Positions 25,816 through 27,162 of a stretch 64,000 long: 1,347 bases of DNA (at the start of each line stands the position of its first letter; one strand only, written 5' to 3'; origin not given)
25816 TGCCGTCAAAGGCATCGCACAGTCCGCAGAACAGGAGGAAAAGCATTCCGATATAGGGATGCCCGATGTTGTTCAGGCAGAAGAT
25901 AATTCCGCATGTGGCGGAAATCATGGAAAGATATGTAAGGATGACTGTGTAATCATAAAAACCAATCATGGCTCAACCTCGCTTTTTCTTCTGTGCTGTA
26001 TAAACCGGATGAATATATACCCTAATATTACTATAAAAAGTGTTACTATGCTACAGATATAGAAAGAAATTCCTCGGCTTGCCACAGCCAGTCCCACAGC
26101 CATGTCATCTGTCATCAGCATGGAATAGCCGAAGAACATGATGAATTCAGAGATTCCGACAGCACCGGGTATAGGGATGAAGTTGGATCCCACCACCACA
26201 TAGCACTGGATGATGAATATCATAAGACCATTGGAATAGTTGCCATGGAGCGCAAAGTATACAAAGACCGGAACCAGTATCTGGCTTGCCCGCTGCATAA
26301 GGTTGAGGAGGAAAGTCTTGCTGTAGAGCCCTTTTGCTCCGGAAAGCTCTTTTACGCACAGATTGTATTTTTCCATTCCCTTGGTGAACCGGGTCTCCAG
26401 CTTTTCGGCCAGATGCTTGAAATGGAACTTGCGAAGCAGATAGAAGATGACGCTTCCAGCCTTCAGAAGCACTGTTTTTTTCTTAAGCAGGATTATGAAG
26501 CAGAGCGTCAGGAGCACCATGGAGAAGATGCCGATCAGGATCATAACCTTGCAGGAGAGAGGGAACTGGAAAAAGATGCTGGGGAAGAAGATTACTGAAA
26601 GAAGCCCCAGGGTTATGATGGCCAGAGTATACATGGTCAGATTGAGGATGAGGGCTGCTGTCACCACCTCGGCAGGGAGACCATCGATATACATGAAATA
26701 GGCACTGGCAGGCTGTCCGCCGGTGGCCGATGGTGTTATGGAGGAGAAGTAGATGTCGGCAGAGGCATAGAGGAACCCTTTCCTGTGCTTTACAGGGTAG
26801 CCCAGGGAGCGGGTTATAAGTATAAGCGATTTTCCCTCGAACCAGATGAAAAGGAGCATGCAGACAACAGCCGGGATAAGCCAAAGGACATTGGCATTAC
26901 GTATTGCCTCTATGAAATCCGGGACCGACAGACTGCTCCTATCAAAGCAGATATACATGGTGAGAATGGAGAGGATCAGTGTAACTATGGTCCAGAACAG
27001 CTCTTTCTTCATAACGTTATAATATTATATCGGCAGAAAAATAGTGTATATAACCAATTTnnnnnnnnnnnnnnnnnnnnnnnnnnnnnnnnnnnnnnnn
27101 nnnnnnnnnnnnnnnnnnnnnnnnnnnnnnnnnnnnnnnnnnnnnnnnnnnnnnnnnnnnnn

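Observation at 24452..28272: Phospholipid headgroup operon pssA-psd extended by a flippase-like membrane protein and a NAPE-PLD-like MBL hydrolase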

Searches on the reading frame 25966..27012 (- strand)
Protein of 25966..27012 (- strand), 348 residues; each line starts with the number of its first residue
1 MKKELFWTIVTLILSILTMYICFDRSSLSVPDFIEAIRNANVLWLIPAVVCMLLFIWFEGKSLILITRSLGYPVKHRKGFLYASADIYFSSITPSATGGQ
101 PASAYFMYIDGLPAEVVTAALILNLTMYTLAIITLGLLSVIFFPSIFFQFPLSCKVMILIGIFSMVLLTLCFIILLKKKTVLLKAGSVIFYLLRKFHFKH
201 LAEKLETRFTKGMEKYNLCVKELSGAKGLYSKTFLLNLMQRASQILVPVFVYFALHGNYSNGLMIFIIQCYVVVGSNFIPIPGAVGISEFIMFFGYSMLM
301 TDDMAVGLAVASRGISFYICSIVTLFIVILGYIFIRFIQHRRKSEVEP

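Call 3: search_protein_families(library=pfam, proteins=[window:25966-27012:-], max_evalue=0.01)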
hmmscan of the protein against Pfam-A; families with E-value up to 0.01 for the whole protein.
window:25966-27012:- (348 aa): 1 family
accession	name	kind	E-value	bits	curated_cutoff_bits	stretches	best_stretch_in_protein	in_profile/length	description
PF03706.18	LPG_synthase_TM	-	2.5e-32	113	33.4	1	12-323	5-301/302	Lysylphosphatidylglycerol synthase TM region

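Call 4: search_protein_families(library=ncbifam, proteins=[window:25966-27012:-], max_evalue=0.01)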
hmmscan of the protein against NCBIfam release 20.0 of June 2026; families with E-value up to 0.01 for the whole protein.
window:25966-27012:- (348 aa): 1 family
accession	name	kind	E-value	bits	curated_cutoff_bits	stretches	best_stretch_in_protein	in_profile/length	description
TIGR00374.1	TIGR00374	subfamily_domain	2.2e-23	83.2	43.2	1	13-344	2-319/323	flippase-like domain-containing protein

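Call 6: search_solved_structures(query=window:25966-27012:-, max_evalue=1, show_alignments=1)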
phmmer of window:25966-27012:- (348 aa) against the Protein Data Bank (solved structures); distinct sequences matched with E-value up to 1: 0.

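Call 20: find_homologous_proteins(query=window:25966-27012:-, max_evalue=0.00001)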
Query window:25966-27012:- (348 aa): 1427 proteins with E <= 0.00001 among 6843 candidates; the best 120 are listed.
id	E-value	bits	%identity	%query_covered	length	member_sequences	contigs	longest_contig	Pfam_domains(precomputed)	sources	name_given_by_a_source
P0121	9.3e-209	711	95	100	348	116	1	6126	PF03706.19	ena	-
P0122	1.0e-206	704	94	99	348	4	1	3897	PF03706.19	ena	-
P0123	8.9e-206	701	94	99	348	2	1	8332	PF03706.19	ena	-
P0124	2.2e-205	700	96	100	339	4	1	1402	PF03706.19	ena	-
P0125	5.8e-190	649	87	99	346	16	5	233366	PF03706.19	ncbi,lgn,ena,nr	ncbi:MAG: flippase-like domain-containing protein [Spirochaetia bacterium]|nr:flippase-like domain-c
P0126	4.0e-180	617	83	100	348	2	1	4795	PF03706.19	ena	-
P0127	1.9e-178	611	83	100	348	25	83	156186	PF03706.19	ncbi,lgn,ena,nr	ncbi:MAG: flippase-like domain-containing protein [Spirochaetia bacterium]|nr:flippase-like domain-c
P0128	5.8e-177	606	80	100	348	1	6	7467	PF03706.19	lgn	-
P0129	4.7e-176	603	80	100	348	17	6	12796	PF03706.19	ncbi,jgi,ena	jgi:uncharacterized protein (TIRG00374 family)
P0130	5.3e-176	603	82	100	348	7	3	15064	PF03706.19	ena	-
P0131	3.6e-175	600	80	100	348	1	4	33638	PF03706.19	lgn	-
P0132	1.1e-173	595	81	100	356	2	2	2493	PF03706.19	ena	-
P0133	4.0e-172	590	79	99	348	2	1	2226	PF03706.19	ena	-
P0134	1.5e-139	483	97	69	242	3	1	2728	PF03706.19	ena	-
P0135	3.0e-134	466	63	98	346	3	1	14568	PF03706.19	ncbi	-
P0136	2.7e-132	459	62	98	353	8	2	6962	PF03706.19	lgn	-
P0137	3.1e-132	459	62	99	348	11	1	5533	PF03706.19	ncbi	-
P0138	3.5e-132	459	60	99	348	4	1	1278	PF03706.19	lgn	-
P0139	4.6e-132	459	62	99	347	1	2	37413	PF03706.19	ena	-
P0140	6.1e-132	458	62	99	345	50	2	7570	PF03706.19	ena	-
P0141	7.8e-132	458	60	99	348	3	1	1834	PF03706.19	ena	-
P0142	2.1e-131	456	62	100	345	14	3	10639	PF03706.19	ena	-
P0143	4.8e-131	455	62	100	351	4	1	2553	PF03706.19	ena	-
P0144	5.7e-131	455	61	99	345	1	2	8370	PF03706.19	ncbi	-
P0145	6.8e-131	455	63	98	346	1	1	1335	PF03706.19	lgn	-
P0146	8.2e-131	454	61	99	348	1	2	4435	PF03706.19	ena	-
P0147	9.4e-131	454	61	99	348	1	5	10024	PF03706.19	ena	-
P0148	9.8e-131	454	61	99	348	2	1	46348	PF03706.19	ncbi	-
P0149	1.1e-130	454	61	100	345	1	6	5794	PF03706.19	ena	-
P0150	1.6e-130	454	61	100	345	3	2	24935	PF03706.19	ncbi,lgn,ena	-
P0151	1.6e-130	453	59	99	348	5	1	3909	PF03706.19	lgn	-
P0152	1.8e-130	453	61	99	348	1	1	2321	PF03706.19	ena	-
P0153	1.9e-130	453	61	100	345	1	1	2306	PF03706.19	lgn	-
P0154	2.0e-130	453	59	99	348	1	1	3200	PF03706.19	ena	-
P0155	3.0e-130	453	61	99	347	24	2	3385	PF03706.19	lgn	-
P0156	7.8e-130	451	61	100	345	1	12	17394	PF03706.19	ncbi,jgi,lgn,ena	-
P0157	8.4e-130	451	62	99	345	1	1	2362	PF03706.19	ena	-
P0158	1.3e-129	451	59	99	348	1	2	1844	PF03706.19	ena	-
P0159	1.9e-129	450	61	99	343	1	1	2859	PF03706.19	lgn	-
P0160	1.9e-129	450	61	100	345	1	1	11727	PF03706.19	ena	-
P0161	2.0e-129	450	61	100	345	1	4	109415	PF03706.19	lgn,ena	-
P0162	2.8e-129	449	61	99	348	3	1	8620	PF03706.19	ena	-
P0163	3.1e-129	449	61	98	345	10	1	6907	PF03706.19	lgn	-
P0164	5.0e-129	449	61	100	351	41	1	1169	PF03706.19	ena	-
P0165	5.3e-129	449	59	99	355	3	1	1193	PF03706.19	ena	-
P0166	7.3e-129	448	62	99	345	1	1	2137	PF03706.19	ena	-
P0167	1.0e-128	448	62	99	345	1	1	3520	PF03706.19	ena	-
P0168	1.2e-128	447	61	99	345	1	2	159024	PF03706.19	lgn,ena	-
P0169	1.3e-128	447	61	99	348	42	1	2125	PF03706.19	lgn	-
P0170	1.6e-128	447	61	99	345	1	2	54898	PF03706.19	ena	-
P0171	1.7e-128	447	61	99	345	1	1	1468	PF03706.19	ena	-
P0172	1.8e-128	447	61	99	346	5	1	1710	PF03706.19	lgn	-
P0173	1.8e-128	447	59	99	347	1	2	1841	PF03706.19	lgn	-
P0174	2.0e-128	447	61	99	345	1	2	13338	PF03706.19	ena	-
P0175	2.0e-128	447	61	99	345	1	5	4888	PF03706.19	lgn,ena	-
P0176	2.4e-128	446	61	99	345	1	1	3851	PF03706.19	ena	-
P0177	2.5e-128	446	61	99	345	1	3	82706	PF03706.19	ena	-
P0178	2.5e-128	446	60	100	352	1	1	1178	PF03706.19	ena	-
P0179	2.7e-128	446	61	99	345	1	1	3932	PF03706.19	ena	-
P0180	2.9e-128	446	60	99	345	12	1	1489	PF03706.19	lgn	-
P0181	3.5e-128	446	59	99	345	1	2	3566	PF03706.19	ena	-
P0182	3.7e-128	446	61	100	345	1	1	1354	PF03706.19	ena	-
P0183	3.7e-128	446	61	99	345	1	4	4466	PF03706.19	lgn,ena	-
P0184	3.8e-128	446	61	100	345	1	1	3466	PF03706.19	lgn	-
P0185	4.5e-128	445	61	99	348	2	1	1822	PF03706.19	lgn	-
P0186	4.7e-128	445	61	99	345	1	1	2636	PF03706.19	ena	-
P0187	5.5e-128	445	61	99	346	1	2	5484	PF03706.19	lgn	-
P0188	5.6e-128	445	61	100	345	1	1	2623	PF03706.19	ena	-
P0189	5.9e-128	445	61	99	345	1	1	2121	PF03706.19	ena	-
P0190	1.1e-127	444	61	99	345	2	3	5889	PF03706.19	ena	-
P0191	1.2e-127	444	61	99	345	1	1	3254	PF03706.19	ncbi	-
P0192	1.5e-127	444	61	99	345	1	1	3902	PF03706.19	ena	-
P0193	1.6e-127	444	59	99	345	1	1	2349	PF03706.19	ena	-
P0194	1.7e-127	444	60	99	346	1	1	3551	PF03706.19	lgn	-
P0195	2.1e-127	443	61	99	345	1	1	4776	PF03706.19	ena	-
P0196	2.2e-127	443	62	99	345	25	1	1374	PF03706.19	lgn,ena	-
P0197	2.6e-127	443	60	99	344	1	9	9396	PF03706.19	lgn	-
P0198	2.6e-127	443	59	100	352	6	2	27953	PF03706.19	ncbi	-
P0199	3.2e-127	443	59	99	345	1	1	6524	PF03706.19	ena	-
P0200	3.4e-127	443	59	99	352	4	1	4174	PF03706.19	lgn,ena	-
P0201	4.0e-127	442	60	100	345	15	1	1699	PF03706.19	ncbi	-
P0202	4.1e-127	442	59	99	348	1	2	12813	PF03706.19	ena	-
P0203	4.5e-127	442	59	100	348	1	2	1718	PF03706.19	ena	-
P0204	6.2e-127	442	59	99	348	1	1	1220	PF03706.19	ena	-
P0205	6.9e-127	442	60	100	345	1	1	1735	PF03706.19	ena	-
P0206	7.7e-127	441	59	100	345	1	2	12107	PF03706.19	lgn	-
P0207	8.2e-127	441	60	100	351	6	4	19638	PF03706.19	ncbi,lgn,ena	-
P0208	8.6e-127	441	61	100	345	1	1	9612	PF03706.19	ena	-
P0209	9.9e-127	441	59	99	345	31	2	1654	PF03706.19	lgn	-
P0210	1.2e-126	441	60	100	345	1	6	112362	PF03706.19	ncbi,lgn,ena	-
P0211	1.3e-126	441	60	99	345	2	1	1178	PF03706.19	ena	-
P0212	1.3e-126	441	63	96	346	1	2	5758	PF03706.19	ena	-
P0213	1.6e-126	440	59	99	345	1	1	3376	PF03706.19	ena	-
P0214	1.7e-126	440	61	99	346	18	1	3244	PF03706.19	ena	-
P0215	1.9e-126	440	61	99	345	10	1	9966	PF03706.19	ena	-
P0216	2.4e-126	440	61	97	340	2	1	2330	PF03706.19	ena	-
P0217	3.6e-126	439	60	100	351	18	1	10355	PF03706.19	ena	-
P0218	4.6e-126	439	60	100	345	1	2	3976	PF03706.19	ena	-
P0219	4.8e-126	439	60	99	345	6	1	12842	PF03706.19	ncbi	-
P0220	8.4e-126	438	59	99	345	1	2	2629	PF03706.19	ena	-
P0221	1.2e-125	437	60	99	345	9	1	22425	PF03706.19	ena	-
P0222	3.6e-125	436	61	96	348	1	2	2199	PF03706.19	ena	-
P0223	4.5e-125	436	60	98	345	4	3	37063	PF03706.19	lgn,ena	-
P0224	5.2e-125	435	60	100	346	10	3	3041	PF03706.19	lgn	-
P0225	6.0e-125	435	61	99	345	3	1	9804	PF03706.19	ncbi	-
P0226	9.0e-125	435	59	100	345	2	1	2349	PF03706.19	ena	-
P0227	1.1e-124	434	60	99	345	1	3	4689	PF03706.19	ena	-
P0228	3.4e-124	433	59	99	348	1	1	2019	PF03706.19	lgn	-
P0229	3.7e-124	433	59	99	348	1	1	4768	PF03706.19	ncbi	-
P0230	3.8e-124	433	59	99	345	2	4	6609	PF03706.19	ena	-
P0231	4.3e-124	432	59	99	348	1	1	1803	PF03706.19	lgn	-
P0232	4.3e-124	432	59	99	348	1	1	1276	PF03706.19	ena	-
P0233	4.7e-124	432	58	100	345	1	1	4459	PF03706.19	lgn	-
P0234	5.1e-124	432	58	100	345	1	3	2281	PF03706.19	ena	-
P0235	5.5e-124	432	58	100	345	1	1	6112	PF03706.19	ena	-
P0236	5.8e-124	432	61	100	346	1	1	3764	PF03706.19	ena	-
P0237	7.0e-124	432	58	100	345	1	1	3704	PF03706.19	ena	-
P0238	7.2e-124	432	58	99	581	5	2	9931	PF01066.27,PF03706.19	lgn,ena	-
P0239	7.4e-124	432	60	99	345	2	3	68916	PF03706.19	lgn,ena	-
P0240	7.9e-124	432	60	100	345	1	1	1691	PF03706.19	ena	-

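Call 21: find_encoding_contigs(protein=P0168, flank=7000, max_places=1)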
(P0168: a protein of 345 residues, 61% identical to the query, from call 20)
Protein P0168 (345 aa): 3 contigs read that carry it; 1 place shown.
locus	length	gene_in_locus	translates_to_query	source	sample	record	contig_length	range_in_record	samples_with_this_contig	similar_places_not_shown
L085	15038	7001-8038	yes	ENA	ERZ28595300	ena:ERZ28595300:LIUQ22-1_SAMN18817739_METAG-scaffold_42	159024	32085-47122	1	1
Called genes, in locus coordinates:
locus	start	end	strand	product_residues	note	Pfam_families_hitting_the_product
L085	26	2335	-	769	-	PF02518:HATPase_c (weak), PF00204:DNA_gyraseB, PF01751:Toprim, PF00986:DNA_gyraseB_C (weak)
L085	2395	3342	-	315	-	PF04055:Radical_SAM, PF16199:Radical_SAM_C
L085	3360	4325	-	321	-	-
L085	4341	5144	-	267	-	PF04389:Peptidase_M28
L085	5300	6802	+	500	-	PF00464:SHMT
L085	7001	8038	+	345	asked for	PF03706:LPG_synthase_TM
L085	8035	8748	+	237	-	PF01066:CDP-OH_P_transf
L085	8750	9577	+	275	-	PF02666:PS_Dcarbxylase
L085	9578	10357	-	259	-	PF01048:PNP_UDP_1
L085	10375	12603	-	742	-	PF00330:Aconitase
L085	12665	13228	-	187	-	PF13563:2_5_RNA_ligase2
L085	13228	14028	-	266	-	PF01904:DUF72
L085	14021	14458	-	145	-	-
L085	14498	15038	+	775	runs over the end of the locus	PF04023:FeoA, PF00009:GTP_EFTU (faint), PF01926:MMR_HSR1, PF02421:FeoB_N, PF17910:FeoB_Cyto, PF07670:Gate, PF07664:FeoB_C, PF07670:Gate, +1 more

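Call 22: find_encoding_contigs(protein=P0125, flank=7000, max_places=1)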
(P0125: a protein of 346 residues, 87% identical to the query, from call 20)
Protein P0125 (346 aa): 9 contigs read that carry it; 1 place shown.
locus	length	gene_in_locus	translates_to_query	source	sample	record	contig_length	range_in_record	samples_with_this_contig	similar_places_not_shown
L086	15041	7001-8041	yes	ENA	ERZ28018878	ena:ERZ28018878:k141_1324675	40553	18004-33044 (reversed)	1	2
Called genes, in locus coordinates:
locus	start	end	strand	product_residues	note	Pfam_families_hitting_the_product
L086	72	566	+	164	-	-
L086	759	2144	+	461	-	PF00291:PALP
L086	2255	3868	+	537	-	PF00375:SDF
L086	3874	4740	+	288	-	PF00106:adh_short, PF08659:KR (weak), PF13561:adh_short_C2, PF23441:SDR (faint), PF13561:adh_short_C2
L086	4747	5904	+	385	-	PF07690:MFS_1, PF12832:MFS_1_like, PF07690:MFS_1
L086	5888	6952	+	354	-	PF13483:Lactamase_B_3, PF12706:Lactamase_B_2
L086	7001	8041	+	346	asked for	PF03706:LPG_synthase_TM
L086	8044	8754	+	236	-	PF01066:CDP-OH_P_transf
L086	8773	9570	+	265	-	PF02666:PS_Dcarbxylase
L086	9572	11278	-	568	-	PF03572:Peptidase_S41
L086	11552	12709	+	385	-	PF19425:Csd3_N2, PF01551:Peptidase_M23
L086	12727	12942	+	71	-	-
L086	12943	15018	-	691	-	PF00580:UvrD-helicase, PF13245:AAA_19, PF13604:AAA_30 (faint), PF01443:Viral_helicase1 (faint), PF13361:UvrD_C, PF13538:UvrD_C_2 (weak)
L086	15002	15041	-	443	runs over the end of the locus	PF00919:UPF0004, PF04055:Radical_SAM, PF18693:TRAM_2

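Call 23: find_encoding_contigs(protein=P0210, flank=7000, max_places=1)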
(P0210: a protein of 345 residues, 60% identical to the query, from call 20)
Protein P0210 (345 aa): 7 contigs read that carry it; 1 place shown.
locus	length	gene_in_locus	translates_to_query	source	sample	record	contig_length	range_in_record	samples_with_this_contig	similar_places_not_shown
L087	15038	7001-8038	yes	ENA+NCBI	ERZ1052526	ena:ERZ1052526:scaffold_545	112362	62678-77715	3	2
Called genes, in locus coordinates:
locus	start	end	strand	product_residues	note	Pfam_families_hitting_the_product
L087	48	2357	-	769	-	PF02518:HATPase_c (weak), PF00204:DNA_gyraseB, PF01751:Toprim, PF00986:DNA_gyraseB_C (weak)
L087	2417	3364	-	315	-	PF04055:Radical_SAM, PF16199:Radical_SAM_C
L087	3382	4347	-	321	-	-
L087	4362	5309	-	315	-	PF04389:Peptidase_M28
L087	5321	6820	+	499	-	PF00464:SHMT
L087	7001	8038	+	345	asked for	PF03706:LPG_synthase_TM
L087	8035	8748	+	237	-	PF01066:CDP-OH_P_transf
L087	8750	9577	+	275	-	PF02666:PS_Dcarbxylase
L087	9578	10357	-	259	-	PF01048:PNP_UDP_1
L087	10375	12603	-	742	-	PF00330:Aconitase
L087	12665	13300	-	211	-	PF13563:2_5_RNA_ligase2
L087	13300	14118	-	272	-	PF01904:DUF72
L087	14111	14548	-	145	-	-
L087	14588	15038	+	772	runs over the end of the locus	PF04023:FeoA, PF00009:GTP_EFTU (faint), PF01926:MMR_HSR1, PF02421:FeoB_N, PF17910:FeoB_Cyto, PF07670:Gate, PF07664:FeoB_C, PF07670:Gate, +1 more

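Call 46: find_related_loci(query=A3, collection=metagenome_contigs, flank=6000)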
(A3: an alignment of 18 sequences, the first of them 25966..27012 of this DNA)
Query A3 (348 aa) in metagenome_contigs; peptide patterns used: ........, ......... (x = any residue, [..] = any of these).
600 stretches matched a pattern (row limit reached: there are more); 559 encode a relative of the query (tblastn E <= 1e-3); the best 80 are kept; 80 distinct loci.
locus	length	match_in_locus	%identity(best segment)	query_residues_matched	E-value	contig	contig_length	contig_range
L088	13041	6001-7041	96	1-347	0e+0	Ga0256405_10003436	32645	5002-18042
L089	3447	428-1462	61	1-345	7e-145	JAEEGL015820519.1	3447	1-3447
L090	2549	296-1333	59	1-346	2e-143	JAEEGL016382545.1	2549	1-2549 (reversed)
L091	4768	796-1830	59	1-345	3e-135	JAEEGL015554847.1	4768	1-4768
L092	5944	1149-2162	60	6-343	2e-133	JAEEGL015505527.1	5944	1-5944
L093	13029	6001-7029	59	1-345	5e-132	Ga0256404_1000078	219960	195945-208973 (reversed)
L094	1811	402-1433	60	1-346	1e-138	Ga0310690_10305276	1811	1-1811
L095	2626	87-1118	60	1-347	3e-123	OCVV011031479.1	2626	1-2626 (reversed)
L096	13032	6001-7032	52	1-348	7e-111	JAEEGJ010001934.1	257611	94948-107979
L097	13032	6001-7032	52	1-348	4e-111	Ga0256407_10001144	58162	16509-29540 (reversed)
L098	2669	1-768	59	89-346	1e-93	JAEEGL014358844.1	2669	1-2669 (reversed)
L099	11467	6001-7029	41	2-345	7e-84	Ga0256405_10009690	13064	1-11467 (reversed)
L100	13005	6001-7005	42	3-336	8e-82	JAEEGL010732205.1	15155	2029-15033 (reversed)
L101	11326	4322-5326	42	3-336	7e-81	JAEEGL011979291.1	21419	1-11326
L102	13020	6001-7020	39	2-342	1e-80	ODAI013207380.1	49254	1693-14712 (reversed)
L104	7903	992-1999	39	2-336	9e-78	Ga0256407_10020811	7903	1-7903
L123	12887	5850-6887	37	1-347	4e-72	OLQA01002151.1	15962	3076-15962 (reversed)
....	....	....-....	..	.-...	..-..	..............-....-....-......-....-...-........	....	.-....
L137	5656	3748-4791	39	2-348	2e-68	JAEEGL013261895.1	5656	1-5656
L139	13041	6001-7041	38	2-346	5e-68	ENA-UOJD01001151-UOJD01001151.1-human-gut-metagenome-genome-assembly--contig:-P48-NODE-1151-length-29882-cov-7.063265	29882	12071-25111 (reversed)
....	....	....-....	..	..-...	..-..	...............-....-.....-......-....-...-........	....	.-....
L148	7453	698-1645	38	2-318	3e-64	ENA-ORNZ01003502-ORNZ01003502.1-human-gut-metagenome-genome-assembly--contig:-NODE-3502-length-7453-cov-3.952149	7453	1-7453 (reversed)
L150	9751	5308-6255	38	2-318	4e-64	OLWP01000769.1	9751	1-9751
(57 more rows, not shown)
